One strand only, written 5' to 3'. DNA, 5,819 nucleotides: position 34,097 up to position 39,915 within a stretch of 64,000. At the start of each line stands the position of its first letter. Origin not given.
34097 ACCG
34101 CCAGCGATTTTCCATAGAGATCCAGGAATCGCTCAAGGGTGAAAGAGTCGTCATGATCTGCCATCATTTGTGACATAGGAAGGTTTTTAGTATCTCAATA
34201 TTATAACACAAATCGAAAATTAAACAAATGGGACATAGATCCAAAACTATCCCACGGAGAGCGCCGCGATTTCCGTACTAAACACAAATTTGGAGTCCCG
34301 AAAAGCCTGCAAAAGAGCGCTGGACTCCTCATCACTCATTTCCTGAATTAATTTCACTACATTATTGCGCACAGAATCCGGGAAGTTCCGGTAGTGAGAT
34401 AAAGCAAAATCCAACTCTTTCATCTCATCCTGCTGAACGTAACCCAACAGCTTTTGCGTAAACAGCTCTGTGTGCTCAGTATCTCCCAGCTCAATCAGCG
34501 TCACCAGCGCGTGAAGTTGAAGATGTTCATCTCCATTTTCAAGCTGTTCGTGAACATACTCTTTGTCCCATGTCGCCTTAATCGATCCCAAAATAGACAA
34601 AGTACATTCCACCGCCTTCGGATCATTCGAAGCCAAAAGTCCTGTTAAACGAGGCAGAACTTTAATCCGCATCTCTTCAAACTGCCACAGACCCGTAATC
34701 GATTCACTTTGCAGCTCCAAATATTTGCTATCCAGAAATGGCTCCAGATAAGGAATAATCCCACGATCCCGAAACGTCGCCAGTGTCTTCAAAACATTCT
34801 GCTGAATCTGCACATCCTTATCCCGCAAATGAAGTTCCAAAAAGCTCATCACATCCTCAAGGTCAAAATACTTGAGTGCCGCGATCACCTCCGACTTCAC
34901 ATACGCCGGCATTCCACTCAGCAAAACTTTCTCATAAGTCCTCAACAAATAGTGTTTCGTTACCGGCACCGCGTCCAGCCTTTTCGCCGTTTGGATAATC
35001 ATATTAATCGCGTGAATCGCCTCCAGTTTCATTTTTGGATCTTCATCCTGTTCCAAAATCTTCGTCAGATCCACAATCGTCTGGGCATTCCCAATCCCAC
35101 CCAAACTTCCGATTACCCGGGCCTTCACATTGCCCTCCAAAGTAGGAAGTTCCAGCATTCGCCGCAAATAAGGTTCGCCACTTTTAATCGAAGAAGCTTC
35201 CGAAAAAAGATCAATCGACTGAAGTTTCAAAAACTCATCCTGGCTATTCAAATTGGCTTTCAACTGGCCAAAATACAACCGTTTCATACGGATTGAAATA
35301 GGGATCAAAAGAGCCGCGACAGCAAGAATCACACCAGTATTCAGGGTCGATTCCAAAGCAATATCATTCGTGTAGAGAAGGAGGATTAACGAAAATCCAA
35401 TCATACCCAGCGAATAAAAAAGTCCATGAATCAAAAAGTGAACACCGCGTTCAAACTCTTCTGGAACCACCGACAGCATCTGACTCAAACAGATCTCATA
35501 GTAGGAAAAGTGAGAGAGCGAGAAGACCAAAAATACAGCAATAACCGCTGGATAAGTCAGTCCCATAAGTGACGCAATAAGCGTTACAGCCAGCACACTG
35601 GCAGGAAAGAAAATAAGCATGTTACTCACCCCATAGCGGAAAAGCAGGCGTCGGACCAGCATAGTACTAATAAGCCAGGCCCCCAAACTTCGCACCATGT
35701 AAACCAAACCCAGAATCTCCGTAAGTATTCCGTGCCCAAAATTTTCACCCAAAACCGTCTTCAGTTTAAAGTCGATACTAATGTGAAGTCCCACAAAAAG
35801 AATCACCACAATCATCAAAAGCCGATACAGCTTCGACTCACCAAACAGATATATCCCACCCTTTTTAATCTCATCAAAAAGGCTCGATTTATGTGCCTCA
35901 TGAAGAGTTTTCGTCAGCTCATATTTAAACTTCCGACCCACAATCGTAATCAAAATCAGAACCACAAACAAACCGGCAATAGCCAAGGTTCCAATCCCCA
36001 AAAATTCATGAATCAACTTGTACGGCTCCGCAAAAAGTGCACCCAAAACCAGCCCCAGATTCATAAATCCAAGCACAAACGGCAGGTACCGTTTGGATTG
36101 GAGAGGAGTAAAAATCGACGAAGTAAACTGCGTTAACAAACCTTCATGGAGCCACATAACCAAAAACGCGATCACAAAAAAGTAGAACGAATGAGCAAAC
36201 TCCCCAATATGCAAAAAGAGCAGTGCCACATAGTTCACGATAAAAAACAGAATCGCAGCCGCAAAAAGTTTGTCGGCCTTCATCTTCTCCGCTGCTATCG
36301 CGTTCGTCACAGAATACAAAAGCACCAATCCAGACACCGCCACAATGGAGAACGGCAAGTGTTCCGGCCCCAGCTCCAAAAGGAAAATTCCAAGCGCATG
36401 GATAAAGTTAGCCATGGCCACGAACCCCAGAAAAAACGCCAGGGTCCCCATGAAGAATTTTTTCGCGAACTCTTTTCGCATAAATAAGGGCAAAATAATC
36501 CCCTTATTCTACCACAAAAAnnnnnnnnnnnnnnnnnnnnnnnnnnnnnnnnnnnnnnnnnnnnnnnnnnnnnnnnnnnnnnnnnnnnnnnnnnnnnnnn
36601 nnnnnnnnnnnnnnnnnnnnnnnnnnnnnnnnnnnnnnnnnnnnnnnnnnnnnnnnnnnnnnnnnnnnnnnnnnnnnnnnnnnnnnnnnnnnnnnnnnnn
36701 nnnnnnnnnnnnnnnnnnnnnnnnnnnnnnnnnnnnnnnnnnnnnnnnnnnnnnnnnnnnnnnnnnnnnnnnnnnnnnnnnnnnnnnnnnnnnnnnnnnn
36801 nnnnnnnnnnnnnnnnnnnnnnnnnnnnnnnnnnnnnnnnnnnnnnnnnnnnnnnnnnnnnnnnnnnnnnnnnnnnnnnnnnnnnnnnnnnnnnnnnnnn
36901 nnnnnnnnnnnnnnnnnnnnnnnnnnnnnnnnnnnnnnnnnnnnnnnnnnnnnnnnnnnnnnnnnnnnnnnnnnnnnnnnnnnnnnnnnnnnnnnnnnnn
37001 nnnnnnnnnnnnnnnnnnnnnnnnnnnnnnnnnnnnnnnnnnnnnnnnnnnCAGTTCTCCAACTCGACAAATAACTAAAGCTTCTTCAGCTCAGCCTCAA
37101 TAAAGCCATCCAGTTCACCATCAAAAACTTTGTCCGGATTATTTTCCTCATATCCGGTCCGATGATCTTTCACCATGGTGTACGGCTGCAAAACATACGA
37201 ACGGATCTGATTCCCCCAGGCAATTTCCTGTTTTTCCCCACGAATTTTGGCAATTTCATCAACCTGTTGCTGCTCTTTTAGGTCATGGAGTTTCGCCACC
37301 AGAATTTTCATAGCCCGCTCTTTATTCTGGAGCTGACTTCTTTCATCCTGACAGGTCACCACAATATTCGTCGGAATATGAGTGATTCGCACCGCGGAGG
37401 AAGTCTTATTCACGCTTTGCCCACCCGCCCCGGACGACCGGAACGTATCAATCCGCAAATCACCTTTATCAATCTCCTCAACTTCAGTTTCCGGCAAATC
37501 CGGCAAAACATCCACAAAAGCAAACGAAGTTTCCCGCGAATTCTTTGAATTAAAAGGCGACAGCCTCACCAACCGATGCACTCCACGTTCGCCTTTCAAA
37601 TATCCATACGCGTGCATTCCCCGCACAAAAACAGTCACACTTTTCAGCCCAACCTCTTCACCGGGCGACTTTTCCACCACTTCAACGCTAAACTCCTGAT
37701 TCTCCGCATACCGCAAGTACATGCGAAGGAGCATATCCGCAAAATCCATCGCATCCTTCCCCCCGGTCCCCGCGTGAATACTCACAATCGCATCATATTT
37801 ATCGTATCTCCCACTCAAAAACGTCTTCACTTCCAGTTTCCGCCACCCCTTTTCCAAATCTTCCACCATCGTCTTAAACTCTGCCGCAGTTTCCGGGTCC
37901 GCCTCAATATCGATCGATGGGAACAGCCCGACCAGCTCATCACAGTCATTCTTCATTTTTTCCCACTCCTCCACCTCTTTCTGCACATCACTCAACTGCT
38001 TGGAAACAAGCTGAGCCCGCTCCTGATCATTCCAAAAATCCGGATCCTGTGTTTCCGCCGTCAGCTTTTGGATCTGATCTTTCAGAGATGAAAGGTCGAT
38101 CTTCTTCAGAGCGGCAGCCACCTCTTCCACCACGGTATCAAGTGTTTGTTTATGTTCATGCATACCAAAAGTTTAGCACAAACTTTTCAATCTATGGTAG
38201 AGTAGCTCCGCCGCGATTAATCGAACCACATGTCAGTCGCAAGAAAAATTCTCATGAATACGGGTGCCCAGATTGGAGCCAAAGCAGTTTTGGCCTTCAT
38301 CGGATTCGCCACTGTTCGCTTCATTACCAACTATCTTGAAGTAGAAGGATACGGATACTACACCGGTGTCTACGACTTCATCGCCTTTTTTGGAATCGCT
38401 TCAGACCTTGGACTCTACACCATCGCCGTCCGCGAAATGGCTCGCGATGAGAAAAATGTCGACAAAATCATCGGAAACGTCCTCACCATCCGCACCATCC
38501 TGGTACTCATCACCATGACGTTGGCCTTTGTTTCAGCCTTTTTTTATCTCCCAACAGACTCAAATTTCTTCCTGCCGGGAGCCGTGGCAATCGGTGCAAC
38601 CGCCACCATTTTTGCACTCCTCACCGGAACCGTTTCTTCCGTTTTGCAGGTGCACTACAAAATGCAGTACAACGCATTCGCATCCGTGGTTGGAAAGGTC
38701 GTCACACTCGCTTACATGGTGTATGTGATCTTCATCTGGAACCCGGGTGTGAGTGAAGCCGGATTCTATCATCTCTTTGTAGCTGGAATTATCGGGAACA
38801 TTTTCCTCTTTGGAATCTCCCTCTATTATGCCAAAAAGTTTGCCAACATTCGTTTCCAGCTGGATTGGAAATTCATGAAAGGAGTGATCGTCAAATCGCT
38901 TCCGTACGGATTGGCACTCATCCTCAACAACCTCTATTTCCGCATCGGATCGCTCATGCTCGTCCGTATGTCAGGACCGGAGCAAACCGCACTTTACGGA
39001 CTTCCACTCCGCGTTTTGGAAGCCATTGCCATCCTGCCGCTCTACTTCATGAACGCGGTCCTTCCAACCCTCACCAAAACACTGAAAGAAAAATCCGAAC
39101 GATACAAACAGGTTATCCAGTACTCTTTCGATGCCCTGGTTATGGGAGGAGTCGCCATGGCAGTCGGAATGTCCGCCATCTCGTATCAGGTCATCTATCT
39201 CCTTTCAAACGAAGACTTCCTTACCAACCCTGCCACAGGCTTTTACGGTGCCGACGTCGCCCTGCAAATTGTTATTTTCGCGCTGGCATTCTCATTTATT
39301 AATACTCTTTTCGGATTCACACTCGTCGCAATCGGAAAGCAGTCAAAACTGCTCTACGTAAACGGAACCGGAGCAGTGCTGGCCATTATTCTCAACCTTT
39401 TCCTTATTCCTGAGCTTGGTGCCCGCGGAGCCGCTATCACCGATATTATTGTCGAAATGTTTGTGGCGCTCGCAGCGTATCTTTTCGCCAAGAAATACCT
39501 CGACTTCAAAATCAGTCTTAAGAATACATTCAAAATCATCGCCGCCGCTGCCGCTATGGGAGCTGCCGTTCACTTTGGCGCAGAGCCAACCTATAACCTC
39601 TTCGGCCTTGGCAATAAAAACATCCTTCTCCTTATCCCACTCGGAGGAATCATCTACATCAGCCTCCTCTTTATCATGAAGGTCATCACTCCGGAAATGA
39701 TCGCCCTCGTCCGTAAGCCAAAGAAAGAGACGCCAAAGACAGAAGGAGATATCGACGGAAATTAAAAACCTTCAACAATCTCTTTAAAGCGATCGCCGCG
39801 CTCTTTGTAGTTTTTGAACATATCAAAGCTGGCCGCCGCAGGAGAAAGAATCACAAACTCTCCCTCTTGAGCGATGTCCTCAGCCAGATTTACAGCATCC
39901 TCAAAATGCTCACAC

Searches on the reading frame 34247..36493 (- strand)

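Call 50: search_protein_families(library=pfam, proteins=[window:34247-36493:-], max_evalue=0.00001)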
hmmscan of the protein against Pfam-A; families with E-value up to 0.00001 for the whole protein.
window:34247-36493:- (748 aa): 1 family
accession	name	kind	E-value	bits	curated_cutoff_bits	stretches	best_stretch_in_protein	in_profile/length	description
PF13646.12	HEAT_2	-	3.4e-15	56.5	27.7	0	454-506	14-64/88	HEAT repeats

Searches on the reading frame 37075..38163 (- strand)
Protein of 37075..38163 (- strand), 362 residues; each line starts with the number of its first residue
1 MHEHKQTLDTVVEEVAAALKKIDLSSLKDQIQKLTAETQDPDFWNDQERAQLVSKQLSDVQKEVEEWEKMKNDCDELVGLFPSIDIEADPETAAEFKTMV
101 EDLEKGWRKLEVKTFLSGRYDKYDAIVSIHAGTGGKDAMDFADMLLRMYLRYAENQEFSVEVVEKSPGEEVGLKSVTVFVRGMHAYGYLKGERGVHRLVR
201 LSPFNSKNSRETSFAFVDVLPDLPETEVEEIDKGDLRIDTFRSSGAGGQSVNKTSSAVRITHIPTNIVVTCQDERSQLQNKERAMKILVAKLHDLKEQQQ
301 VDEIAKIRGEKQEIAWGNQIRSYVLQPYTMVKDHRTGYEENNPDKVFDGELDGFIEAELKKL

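Call 51: search_protein_families(library=pfam, proteins=[window:37075-38163:-], max_evalue=0.00001)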
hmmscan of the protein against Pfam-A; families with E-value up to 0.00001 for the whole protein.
window:37075-38163:- (362 aa): 2 families
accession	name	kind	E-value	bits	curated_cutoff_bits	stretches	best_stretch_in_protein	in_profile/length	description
PF03462.23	PCRF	-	4.5e-54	183.7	24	1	27-217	1-194/194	PCRF domain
PF00472.26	RF-1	-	8.4e-43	145.5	35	1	229-335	5-116/116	RF-1 domain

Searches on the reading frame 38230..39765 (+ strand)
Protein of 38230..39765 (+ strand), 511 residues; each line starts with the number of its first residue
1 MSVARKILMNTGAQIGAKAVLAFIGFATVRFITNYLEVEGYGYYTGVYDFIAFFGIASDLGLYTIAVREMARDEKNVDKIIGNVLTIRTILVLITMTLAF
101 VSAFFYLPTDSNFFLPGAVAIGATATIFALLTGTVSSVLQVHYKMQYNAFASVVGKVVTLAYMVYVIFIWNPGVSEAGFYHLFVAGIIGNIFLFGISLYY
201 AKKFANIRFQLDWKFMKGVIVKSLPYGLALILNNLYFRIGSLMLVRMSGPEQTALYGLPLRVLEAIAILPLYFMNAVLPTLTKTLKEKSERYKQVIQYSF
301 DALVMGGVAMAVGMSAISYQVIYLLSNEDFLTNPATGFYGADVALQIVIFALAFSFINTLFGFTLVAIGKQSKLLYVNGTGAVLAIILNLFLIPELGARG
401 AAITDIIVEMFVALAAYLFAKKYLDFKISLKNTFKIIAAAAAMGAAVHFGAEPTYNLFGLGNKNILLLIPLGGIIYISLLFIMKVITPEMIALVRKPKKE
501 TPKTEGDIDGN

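Call 50: search_protein_families(library=pfam, proteins=[window:38230-39765:+], max_evalue=0.00001)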
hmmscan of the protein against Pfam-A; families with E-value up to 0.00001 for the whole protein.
window:38230-39765:+ (511 aa): 1 family
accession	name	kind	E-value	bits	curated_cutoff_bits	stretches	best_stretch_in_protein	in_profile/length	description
PF01943.22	Polysacc_synt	-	4.8e-23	82.4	28.2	1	10-284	4-273/274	Polysaccharide biosynthesis protein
